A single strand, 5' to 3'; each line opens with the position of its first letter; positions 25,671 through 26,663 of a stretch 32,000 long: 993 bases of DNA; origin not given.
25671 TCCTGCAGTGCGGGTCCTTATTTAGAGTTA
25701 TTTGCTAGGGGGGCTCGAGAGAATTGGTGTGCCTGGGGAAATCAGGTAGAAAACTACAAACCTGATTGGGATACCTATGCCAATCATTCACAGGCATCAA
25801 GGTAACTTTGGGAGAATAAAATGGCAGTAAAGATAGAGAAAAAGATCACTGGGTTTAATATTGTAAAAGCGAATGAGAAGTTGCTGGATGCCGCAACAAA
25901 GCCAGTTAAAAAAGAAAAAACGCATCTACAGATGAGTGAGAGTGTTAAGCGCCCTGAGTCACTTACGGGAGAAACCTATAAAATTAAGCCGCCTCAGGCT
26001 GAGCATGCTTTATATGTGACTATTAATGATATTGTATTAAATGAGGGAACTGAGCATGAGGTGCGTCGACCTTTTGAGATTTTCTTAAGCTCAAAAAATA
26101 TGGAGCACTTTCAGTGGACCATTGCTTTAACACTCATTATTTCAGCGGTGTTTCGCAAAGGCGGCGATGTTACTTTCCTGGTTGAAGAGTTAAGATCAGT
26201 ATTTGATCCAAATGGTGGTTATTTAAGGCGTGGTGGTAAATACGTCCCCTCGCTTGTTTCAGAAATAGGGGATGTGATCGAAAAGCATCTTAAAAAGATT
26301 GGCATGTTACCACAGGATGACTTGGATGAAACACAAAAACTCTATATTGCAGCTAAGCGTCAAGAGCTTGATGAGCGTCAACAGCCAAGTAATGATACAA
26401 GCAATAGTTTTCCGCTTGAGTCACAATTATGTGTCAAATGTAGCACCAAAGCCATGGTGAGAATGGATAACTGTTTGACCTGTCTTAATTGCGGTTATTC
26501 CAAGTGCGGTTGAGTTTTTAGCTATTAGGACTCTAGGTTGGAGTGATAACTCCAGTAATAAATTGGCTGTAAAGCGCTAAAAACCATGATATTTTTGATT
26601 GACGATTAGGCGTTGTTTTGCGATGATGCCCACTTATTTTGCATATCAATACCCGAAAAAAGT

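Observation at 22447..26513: Nuclease + methyltransferase cassette wedged exactly between the two halves of a split class II ribonucleotide reductase (nrdJa | R | M | nrdJb)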

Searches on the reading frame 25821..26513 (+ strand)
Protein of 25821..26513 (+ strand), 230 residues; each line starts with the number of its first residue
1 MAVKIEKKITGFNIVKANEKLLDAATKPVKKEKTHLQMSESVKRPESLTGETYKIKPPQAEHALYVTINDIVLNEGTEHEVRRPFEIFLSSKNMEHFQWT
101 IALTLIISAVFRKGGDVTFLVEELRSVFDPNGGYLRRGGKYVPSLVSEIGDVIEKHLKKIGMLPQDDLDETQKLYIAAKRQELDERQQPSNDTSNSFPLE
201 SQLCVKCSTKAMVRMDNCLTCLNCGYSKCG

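Call 3: search_protein_families(library=pfam, proteins=[window:25821-26513:+], max_evalue=0.01)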
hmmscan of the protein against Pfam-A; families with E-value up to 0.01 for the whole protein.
window:25821-26513:+ (230 aa): 1 family
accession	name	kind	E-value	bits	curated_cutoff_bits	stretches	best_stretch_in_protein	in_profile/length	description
PF12637.14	TSCPD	-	1e-06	29.4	22.8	1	53-157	3-88/88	TSCPD domain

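Call 4: search_protein_families(library=ncbifam, proteins=[window:25821-26513:+], max_evalue=0.01)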
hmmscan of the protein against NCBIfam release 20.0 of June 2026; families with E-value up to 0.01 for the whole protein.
window:25821-26513:+ (230 aa): 2 families
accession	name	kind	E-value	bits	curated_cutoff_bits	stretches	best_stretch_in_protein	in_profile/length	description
NF006417.0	PRK08665.1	equivalog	4.4e-14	51.7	961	1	30-230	585-759/759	vitamin B12-dependent ribonucleotide reductase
NF005122.0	PRK06556.1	equivalog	0.0013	16.5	859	1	180-227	910-956/960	vitamin B12-dependent ribonucleotide reductase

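Call 27: find_homologous_proteins(query=window:25821-26510:+, max_evalue=1e-10)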
Query window:25821-26510:+ (230 aa): 8000 proteins with E <= 1e-10 among 8000 candidates; the best 120 are listed.
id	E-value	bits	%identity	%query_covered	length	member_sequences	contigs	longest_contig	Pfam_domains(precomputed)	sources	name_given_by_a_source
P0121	1.2e-148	511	100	100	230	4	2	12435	PF12637.15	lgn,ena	-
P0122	1.2e-142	491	96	100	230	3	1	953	PF12637.15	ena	-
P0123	2.9e-132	457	87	100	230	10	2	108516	PF12637.15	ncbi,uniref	ncbi:TSCPD domain-containing protein [Cysteiniphilum sp. 6C5]|uniref:TSCPD domain-containing protein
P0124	2.0e-124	431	82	100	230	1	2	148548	PF12637.15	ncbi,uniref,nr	ncbi:NrdJb [Fastidiosibacter lacustris]|uniref:TSCPD domain-containing protein n=1 Tax=Fastidiosibac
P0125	7.6e-122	423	82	100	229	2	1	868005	PF12637.15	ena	-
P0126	1.8e-119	415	81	100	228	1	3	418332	PF12637.15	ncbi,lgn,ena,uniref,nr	ncbi:hypothetical protein [Fangia hongkongensis]|uniref:TSCPD domain-containing protein n=1 Tax=Fang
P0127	6.2e-119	413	80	100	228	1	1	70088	PF12637.15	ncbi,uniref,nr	ncbi:TSCPD domain-containing protein [Facilibium subflavum]|uniref:TSCPD domain-containing protein n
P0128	2.6e-116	405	79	100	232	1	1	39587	PF12637.15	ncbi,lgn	ncbi:MAG: NrdJb [Francisellaceae bacterium]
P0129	7.6e-111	387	74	100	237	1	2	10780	PF12637.15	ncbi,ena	-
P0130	8.9e-109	380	74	100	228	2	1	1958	PF12637.15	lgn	-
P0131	2.3e-107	376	74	99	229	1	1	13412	PF12637.15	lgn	-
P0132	9.7e-106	370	72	100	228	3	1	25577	PF12637.15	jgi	jgi:hypothetical protein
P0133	1.7e-105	369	71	100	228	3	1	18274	PF12637.15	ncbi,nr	ncbi:NrdJb [Thiotrichales bacterium 19S3-7]|nr:NrdJb [Thiotrichales bacterium 19S3-7] MCF6802874.1 N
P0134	9.4e-105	367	74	100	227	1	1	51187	PF12637.15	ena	-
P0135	3.6e-104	365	74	100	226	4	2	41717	PF12637.15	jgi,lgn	jgi:hypothetical protein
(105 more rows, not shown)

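Call 28: find_encoding_contigs(protein=P0121, flank=8000, max_places=3)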
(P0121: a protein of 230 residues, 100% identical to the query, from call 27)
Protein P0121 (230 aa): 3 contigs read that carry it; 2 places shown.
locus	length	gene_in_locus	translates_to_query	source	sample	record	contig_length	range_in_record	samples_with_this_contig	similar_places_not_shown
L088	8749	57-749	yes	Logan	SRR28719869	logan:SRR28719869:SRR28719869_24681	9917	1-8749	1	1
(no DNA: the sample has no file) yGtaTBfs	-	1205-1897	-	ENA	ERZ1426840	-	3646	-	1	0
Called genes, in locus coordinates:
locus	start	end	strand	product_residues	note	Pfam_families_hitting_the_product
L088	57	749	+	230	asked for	PF12637:TSCPD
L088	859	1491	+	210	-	-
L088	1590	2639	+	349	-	PF05496:RuvB_N, PF00004:AAA, PF07728:AAA_5 (weak), PF17864:AAA_lid_4, PF05491:WHD_RuvB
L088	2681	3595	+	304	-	PF00892:EamA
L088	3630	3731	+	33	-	-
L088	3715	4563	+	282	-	PF25917:BSH_RND, PF25919:BSH_CusB (faint), PF25963:Beta-barrel_AAEA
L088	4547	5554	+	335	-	-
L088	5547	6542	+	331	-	PF13515:FUSC_2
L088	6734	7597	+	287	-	PF00126:HTH_1, PF03466:LysR_substrate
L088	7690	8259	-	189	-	-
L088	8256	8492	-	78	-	-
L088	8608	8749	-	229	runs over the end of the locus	PF00082:Peptidase_S8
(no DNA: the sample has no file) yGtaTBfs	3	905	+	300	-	?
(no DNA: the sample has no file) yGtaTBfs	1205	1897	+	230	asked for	PF12637:TSCPD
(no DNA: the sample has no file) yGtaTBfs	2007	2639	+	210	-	-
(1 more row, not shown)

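Call 29: find_encoding_contigs(protein=P0123, flank=8000, max_places=4)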
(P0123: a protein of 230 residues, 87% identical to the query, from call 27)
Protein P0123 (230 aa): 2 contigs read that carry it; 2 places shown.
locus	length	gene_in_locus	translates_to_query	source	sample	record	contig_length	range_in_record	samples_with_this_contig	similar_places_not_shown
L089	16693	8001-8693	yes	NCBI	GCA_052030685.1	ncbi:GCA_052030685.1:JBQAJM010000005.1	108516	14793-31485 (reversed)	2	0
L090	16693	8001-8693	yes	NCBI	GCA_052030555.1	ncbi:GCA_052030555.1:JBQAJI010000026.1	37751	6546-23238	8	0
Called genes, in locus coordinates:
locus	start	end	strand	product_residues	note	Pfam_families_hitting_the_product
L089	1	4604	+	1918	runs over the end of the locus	-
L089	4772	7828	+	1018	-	-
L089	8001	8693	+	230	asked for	PF12637:TSCPD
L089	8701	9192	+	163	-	-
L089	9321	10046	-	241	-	-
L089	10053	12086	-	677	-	PF00593:TonB_dep_Rec_b-barrel, PF07715:Plug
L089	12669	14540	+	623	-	PF13292:DXP_synthase_N, PF00676:E1_dh (weak), PF00456:Transketolase_N (faint), PF02779:Transket_pyr, PF02780:Transketolase_C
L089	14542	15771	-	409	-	PF07690:MFS_1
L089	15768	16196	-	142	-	PF12680:SnoaL_2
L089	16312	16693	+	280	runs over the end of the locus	PF00126:HTH_1, PF03466:LysR_substrate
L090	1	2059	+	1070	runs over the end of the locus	-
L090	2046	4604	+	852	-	-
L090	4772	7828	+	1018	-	-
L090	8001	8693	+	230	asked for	PF12637:TSCPD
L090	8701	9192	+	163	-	-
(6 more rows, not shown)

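Call 30: find_encoding_contigs(protein=P0124, flank=6000, max_places=2)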
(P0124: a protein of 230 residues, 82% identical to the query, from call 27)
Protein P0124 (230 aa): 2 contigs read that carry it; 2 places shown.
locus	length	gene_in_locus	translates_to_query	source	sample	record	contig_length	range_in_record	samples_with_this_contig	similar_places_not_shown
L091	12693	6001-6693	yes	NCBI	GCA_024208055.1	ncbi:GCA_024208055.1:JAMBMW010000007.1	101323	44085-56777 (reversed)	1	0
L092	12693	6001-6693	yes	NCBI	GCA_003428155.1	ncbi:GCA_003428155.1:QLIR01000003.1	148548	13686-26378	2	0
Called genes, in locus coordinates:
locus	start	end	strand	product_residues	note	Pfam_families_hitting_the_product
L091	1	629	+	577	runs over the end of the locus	PF13623:SurA_N_2, PF13624:SurA_N_3, PF13145:Rotamase_2 (faint)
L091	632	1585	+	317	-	PF01745:IPT, PF01715:IPPT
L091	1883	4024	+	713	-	PF00317:Ribonuc_red_lgN (weak), PF02867:Ribonuc_red_lgC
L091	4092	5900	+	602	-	PF00005:ABC_tran (weak), PF13304:AAA_21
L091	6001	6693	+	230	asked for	PF12637:TSCPD (weak)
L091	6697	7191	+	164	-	-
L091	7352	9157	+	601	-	PF00664:ABC_membrane, PF00005:ABC_tran, PF02463:SMC_N (faint)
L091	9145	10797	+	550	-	PF00664:ABC_membrane, PF00005:ABC_tran, PF02463:SMC_N (faint)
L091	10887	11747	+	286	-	PF01497:Peripla_BP_2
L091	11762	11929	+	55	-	-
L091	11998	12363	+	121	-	PF00230:MIP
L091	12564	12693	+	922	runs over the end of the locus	PF00133:tRNA-synt_1, PF13603:tRNA-synt_1_2, PF09334:tRNA-synt_1g (weak), PF08264:Anticodon_1, PF10458:Val_tRNA-synt_C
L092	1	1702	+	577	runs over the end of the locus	PF13623:SurA_N_2, PF13624:SurA_N_3, PF13145:Rotamase_2 (faint)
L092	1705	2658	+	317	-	PF01745:IPT, PF01715:IPPT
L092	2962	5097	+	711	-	PF00317:Ribonuc_red_lgN (weak), PF02867:Ribonuc_red_lgC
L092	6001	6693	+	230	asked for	PF12637:TSCPD (weak)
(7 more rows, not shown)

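Call 31: find_encoding_contigs(protein=P0126, flank=6000, max_places=2)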
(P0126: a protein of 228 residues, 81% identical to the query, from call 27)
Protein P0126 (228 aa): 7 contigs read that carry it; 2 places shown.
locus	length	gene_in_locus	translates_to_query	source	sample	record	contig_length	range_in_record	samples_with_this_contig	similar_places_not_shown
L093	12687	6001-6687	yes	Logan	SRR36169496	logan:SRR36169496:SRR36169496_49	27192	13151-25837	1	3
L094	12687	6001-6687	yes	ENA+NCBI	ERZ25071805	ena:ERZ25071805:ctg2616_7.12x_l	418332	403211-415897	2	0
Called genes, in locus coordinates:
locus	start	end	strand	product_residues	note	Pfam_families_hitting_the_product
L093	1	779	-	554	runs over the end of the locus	PF03109:ABC1, PF27536:UbiB_helical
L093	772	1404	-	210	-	PF02036:SCP2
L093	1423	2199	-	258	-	PF01209:Ubie_methyltran, PF13489:Methyltransf_23, PF13847:Methyltransf_31, PF08241:Methyltransf_11, PF08242:Methyltransf_12, PF13649:Methyltransf_25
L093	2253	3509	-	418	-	PF00375:SDF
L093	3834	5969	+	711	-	PF00317:Ribonuc_red_lgN (weak), PF02867:Ribonuc_red_lgC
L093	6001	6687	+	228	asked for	PF12637:TSCPD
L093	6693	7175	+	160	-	-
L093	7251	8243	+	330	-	PF25917:BSH_RND, PF25881:HH_YBHG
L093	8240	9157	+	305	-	PF00005:ABC_tran, PF13304:AAA_21 (faint)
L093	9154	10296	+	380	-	PF12679:ABC2_membrane_2, PF12698:ABC2_membrane_3, PF01061:ABC2_membrane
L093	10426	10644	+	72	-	-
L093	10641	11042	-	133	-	PF01479:S4, PF28601:HSP15_C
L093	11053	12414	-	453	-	PF07992:Pyr_redox_2, PF12831:FAD_oxidored, PF13738:Pyr_redox_3, PF00070:Pyr_redox, PF02852:Pyr_redox_dim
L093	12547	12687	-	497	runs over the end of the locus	?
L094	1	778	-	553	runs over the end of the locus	PF03109:ABC1, PF27536:UbiB_helical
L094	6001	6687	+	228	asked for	PF12637:TSCPD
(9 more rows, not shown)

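Call 34: search_protein_families(library=padloc, proteins=[L091:4092-5900:+], max_evalue=0.001)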
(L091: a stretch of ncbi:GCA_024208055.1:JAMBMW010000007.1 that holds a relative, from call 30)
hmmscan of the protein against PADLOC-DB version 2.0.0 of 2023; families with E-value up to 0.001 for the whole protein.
L091:4092-5900:+ (602 aa): 50 families (the best 25 are shown)
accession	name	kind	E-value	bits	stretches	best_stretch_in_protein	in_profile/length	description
PDLC02914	ATPase-Toprim_I-B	-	2.6e-16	57.8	1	19-524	18-368/443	-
PDLC04235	PDC-M01A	-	4.4e-16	56.8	1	251-399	288-427/510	-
PDLC00290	PtuA1|PtuA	-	1.4e-15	55.6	2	18-75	16-72/414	AAA ATPase domain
PDLC04135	mad3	-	1.7e-15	55.5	1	10-390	8-329/374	mads_3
PDLC02980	AriA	-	9.9e-14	50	1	27-388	1-303/304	-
PDLC02335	AbiLi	-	6.8e-13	46.4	1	11-399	57-251/326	AbiLi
PDLC04236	PDC-M01A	-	1.2e-12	45.6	1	262-392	177-299/388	-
PDLC02913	ATPase_I-A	-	8.5e-12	42.9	2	206-408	247-426/508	-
PDLC00278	PtuA1|PtuA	-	1.6e-11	42.1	2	314-413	248-356/436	AAA ATPase domain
PDLC00271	PtuA1|PtuA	-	2.4e-11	41.8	2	283-406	221-340/421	AAA ATPase domain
PDLC04164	AriA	-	2.4e-11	41.7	2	218-389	85-237/253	-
PDLC00305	PtuA1|PtuA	-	3.1e-11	41.3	2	17-73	15-71/392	AAA ATPase domain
PDLC00282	PtuA1|PtuA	-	3.6e-11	40.6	1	305-392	345-430/520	AAA ATPase domain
PDLC00299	PtuA1|PtuA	-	3.8e-11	40.6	2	231-408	249-442/535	AAA ATPase domain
PDLC00303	PtuA1|PtuA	-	2.7e-10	37.9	1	310-407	206-300/386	AAA ATPase domain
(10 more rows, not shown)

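Call 48: find_related_loci(query=window:25821-26510:+, collection=metagenome_contigs, flank=10000)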
Query window:25821-26510:+ (230 aa) in metagenome_contigs; peptide patterns used: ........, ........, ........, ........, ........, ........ (x = any residue, [..] = any of these).
600 stretches matched a pattern (row limit reached: there are more); 546 encode a relative of the query (tblastn E <= 1e-3); the best 80 are kept; 80 distinct loci.
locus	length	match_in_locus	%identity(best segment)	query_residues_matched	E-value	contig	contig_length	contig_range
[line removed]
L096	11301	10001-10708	61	1-230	2e-95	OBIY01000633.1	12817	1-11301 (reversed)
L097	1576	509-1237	56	1-230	3e-101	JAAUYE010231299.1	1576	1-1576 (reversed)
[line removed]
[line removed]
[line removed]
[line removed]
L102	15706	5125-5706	68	36-230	2e-93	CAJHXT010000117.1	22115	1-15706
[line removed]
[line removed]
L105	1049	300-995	60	1-230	3e-101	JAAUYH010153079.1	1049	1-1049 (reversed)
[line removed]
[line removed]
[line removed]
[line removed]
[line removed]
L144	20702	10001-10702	58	1-230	2e-90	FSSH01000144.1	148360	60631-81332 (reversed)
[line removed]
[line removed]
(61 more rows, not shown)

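Call 51: search_protein_families(library=pfam, proteins=[L161:6471-6980:+, L161:7078-9375:+, L161:9478-9873:-, L095:187-1023:+, L130:499-1347:+, L144:6584-7996:+, L144:7993-9528:+, L100:8503-9630:-, L162:8867-9811:-, L091:4092-5900:+], max_evalue=0.001)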
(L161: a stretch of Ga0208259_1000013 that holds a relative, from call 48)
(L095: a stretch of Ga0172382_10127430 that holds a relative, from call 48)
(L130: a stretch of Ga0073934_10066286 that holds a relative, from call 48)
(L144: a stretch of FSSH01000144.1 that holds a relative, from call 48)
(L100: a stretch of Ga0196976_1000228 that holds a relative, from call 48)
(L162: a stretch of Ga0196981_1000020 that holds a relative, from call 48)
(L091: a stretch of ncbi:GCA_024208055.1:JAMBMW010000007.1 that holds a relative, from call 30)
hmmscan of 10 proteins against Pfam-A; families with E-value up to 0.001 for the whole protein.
L161:6471-6980:+ (169 aa): 0 families

L161:7078-9375:+ (765 aa): 8 families
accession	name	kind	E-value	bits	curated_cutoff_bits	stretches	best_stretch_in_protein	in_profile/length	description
PF00563.25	EAL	-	5.5e-71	239.1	31.3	1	520-755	2-236/236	EAL domain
PF00990.26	GGDEF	-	1.5e-42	145.5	23.8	1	339-500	2-161/161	Diguanylate cyclase, GGDEF domain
PF13426.13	PAS_9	-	7e-25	87.7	27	2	224-324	2-101/103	PAS domain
PF00989.32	PAS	-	2.5e-23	82.7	22.6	2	217-324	5-113/113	PAS fold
PF08448.16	PAS_4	-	3.7e-11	43.7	23.1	1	222-328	4-109/110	PAS fold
PF13188.13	PAS_8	-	1e-10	41.5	21.8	0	222-255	10-44/65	PAS domain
PF08447.18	PAS_3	-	7.3e-10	39.4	25.6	1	236-319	2-87/89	PAS fold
PF24820.1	Diguanyl_cycl_sensor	-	0.00013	22.3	28.1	0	108-156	13-60/109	Diguanylate cyclase-like sensor domain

L161:9478-9873:- (131 aa): 1 family
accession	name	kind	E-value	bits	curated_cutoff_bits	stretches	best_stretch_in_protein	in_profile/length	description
PF13648.12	Lipocalin_4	-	0.00068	20.9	22.4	1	35-118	1-89/89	Lipocalin-like domain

L095:187-1023:+ (278 aa): 13 families
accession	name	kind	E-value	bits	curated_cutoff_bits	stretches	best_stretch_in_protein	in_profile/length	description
PF13384.12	HTH_23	-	4.6e-17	61.7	24.6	1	50-89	3-41/50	Homeodomain-like domain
PF13518.12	HTH_28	-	8.8e-09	35.7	25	0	4-37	1-34/52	Helix-turn-helix domain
PF06056.18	Terminase_5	-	3.2e-08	33.8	20.3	0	4-52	2-50/58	Putative ATPase subunit of terminase (gpP-like)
PF08281.18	Sigma70_r4_2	-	1.3e-07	31.6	25.7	0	2-32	12-43/54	Sigma-70, region 4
PF01527.26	HTH_Tnp_1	-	2.9e-07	31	24.1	0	55-90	13-48/75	Transposase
PF01844.29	HNH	-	5e-07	30.2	21.4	1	216-259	1-45/47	HNH endonuclease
PF13391.12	HNH_2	-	1.8e-05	25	21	1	216-260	1-60/66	HNH endonuclease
PF13551.12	HTH_29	-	2.1e-05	24.9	28.1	0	5-30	1-27/64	Winged helix-turn helix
PF13936.12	HTH_38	-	5.9e-05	23.2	27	0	5-29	10-34/44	Helix-turn-helix domain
PF12728.13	HTH_17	-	0.00014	22.5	27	0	134-155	3-24/51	Helix-turn-helix domain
PF02796.21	HTH_7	-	0.00038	21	23.8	0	5-30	11-36/45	Helix-turn-helix domain of resolvase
PF04545.22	Sigma70_r4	-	0.00055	19.8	24.1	0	2-29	6-34/50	Sigma-70, region 4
PF09339.16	HTH_IclR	-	0.00065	19.9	22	0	12-36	15-39/52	IclR helix-turn-helix domain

L130:499-1347:+ (282 aa): 15 families
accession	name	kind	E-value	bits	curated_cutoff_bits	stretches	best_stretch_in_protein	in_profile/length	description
PF13384.12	HTH_23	-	2.6e-12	46.6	24.6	1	50-88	6-40/50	Homeodomain-like domain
PF08281.18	Sigma70_r4_2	-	3.4e-10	39.8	25.7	1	121-156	15-50/54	Sigma-70, region 4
PF13518.12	HTH_28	-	3.8e-08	33.7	25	0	61-88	8-35/52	Helix-turn-helix domain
PF01844.29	HNH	-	1e-07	32.4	21.4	1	216-260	1-46/47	HNH endonuclease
PF08822.17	DUF1804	-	3e-07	30.9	29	0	119-154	6-41/164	Protein of unknown function (DUF1804)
PF13391.12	HNH_2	-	5.1e-07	29.9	21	1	216-260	1-60/66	HNH endonuclease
PF06056.18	Terminase_5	-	3.7e-06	27.2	20.3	0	120-155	2-36/58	Putative ATPase subunit of terminase (gpP-like)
PF02796.21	HTH_7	-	5.6e-06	26.8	23.8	0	57-83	13-39/45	Helix-turn-helix domain of resolvase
PF01527.26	HTH_Tnp_1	-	5.7e-06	26.9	24.1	0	61-90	19-48/75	Transposase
PF13936.12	HTH_38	-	6.9e-06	26.1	27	0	119-149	8-37/44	Helix-turn-helix domain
PF13411.12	MerR_1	-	9.3e-06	26.1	21.6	0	68-104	3-43/69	MerR HTH family regulatory protein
PF12728.13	HTH_17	-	1e-05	26.1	27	0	68-92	4-31/51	Helix-turn-helix domain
PF01381.28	HTH_3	-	0.00068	20.1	23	0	5-38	1-32/55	Helix-turn-helix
PF12840.13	HTH_20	-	0.00072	19.9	27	0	57-83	9-36/51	Helix-turn-helix domain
PF13551.12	HTH_29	-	0.00093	19.7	28.1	0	123-155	2-35/64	Winged helix-turn helix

L144:6584-7996:+ (470 aa): 1 family
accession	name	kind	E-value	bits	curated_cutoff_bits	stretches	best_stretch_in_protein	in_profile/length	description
PF13676.11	TIR_2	-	1.4e-17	64.8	28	1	14-140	1-122/122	TIR domain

L144:7993-9528:+ (511 aa): 0 families

L100:8503-9630:- (375 aa): 1 family
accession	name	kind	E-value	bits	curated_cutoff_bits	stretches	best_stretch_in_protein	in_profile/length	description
PF00990.26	GGDEF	-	7.6e-49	166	23.8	1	205-362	3-160/161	Diguanylate cyclase, GGDEF domain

L162:8867-9811:- (314 aa): 1 family
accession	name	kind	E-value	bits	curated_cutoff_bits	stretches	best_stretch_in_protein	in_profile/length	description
PF02735.22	Ku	-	3.1e-48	164.6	25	1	11-195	1-190/190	Ku70/Ku80 beta-barrel domain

L091:4092-5900:+ (602 aa): 6 families
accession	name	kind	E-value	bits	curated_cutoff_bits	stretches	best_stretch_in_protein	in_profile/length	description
PF13304.12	AAA_21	-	1.7e-13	51.7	27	1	267-388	184-303/304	AAA domain, putative AbiEii toxin, Type IV TA system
PF00005.33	ABC_tran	-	1.5e-07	32.5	25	1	19-80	4-74/137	ABC transporter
PF13401.12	AAA_22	-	3.4e-05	24.6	27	0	25-97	5-79/130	AAA domain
PF02463.25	SMC_N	-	5.1e-05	23.2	40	0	10-401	8-213/220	RecF/RecN/SMC N terminal domain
PF24883.2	NPHP3_N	-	7.8e-05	23.4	24.8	0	26-54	23-51/164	Nephrocystin 3, N-terminal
PF13175.12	AAA_15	-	0.00057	20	32.1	1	10-386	9-372/374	AAA ATPase domain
